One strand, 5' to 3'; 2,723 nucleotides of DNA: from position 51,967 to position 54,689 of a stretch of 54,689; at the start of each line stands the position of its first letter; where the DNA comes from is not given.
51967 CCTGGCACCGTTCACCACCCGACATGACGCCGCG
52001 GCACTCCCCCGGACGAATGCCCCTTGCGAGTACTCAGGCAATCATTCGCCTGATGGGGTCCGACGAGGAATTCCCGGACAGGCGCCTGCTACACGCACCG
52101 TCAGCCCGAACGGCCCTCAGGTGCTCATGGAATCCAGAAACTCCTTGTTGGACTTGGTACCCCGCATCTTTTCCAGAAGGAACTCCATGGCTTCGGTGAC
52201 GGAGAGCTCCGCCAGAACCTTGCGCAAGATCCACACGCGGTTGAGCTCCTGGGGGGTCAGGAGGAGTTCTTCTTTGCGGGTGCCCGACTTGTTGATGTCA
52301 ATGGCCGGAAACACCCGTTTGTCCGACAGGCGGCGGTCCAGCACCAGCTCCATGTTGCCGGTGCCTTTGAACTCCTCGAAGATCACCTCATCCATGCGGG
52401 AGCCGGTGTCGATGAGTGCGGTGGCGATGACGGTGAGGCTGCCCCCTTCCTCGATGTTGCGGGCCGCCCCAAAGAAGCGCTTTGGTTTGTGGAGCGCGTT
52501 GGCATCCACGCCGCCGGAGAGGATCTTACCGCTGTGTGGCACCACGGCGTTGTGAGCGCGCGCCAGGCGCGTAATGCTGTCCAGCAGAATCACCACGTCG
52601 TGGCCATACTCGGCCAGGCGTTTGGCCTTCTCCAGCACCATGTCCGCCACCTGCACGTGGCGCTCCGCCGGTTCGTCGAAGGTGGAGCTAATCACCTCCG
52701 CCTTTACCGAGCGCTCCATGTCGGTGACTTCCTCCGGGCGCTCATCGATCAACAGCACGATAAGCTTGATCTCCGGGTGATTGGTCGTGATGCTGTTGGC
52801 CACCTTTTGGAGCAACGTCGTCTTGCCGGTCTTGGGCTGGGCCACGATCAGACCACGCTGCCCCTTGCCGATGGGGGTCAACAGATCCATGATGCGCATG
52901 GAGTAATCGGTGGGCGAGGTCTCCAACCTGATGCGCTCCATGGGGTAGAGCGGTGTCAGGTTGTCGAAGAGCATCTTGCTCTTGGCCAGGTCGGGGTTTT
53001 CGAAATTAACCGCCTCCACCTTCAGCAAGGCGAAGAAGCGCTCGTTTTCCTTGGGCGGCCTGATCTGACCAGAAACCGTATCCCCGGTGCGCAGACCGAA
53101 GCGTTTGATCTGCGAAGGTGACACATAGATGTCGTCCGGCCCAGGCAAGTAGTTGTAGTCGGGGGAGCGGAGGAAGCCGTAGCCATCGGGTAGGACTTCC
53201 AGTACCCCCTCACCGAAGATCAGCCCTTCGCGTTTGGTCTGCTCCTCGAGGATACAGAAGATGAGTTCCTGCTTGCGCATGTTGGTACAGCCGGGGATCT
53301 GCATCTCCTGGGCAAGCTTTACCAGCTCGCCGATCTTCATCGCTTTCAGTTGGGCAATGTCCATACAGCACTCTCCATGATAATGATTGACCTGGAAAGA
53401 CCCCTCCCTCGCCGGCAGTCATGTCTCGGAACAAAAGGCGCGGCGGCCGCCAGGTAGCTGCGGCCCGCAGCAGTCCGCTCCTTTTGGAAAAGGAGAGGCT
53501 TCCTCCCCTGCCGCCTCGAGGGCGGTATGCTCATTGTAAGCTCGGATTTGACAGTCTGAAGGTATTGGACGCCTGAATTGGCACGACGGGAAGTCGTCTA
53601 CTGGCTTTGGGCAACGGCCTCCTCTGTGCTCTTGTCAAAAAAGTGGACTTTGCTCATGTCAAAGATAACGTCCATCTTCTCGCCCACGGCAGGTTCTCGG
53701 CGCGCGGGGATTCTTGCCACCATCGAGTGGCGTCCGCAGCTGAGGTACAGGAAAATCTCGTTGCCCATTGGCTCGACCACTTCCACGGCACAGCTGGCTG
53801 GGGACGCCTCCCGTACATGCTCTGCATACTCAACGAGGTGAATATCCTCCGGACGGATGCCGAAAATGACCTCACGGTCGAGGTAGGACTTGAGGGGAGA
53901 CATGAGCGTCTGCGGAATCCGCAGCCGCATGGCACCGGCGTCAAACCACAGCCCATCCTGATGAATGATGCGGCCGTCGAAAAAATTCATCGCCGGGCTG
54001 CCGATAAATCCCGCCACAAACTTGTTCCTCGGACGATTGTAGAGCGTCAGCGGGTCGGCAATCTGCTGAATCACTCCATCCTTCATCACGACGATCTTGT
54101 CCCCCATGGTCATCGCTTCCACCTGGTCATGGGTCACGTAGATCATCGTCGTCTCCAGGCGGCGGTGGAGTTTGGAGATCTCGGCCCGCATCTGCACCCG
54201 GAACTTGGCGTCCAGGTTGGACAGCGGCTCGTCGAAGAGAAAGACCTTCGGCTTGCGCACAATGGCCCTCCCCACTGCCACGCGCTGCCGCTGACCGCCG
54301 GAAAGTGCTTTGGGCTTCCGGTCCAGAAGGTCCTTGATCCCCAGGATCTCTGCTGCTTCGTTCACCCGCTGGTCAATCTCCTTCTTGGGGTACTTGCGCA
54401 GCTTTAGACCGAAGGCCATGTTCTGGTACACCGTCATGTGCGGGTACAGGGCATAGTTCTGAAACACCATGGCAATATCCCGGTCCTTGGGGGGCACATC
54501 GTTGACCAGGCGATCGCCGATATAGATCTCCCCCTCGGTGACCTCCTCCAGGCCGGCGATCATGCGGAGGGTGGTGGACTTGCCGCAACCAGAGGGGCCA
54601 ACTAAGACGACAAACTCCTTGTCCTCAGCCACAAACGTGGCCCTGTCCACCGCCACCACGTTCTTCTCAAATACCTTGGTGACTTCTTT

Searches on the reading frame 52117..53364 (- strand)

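Call 38: search_protein_families(library=pfam, proteins=[window:52117-53364:-], max_evalue=0.0001)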
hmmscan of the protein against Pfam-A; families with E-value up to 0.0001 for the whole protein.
window:52117-53364:- (415 aa): 3 families
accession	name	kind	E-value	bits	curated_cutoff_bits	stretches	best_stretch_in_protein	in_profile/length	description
PF07497.18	Rho_RNA_bind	-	6.6e-36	122.4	27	1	52-125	2-73/73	Rho termination factor, RNA-binding domain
PF00006.31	ATP-synt_ab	-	1.8e-27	96.8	29.5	1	156-360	2-211/213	ATP synthase alpha/beta family, nucleotide-binding domain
PF07498.18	Rho_N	-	1.1e-14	54.6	24.9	1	5-47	1-43/43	Rho termination factor, N-terminal domain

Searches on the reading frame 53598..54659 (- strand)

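Call 38: search_protein_families(library=pfam, proteins=[window:53598-54659:-], max_evalue=0.0001)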
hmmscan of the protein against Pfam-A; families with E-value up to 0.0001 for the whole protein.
window:53598-54659:- (353 aa): 5 families
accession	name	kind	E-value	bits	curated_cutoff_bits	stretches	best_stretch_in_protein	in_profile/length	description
PF00005.33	ABC_tran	-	4.3e-33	115.3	25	1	7-146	4-136/137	ABC transporter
PF17912.7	OB_MalK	-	1.5e-14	55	27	1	220-273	1-53/53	MalK OB fold domain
PF08402.16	TOBE_2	-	1.2e-07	32.2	21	1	267-341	2-76/76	TOBE domain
PF03459.23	TOBE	-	2.5e-06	28.1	22.3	1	291-340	10-64/64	TOBE domain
PF02463.25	SMC_N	-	3.7e-05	23.7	40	1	11-194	21-216/220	RecF/RecN/SMC N terminal domain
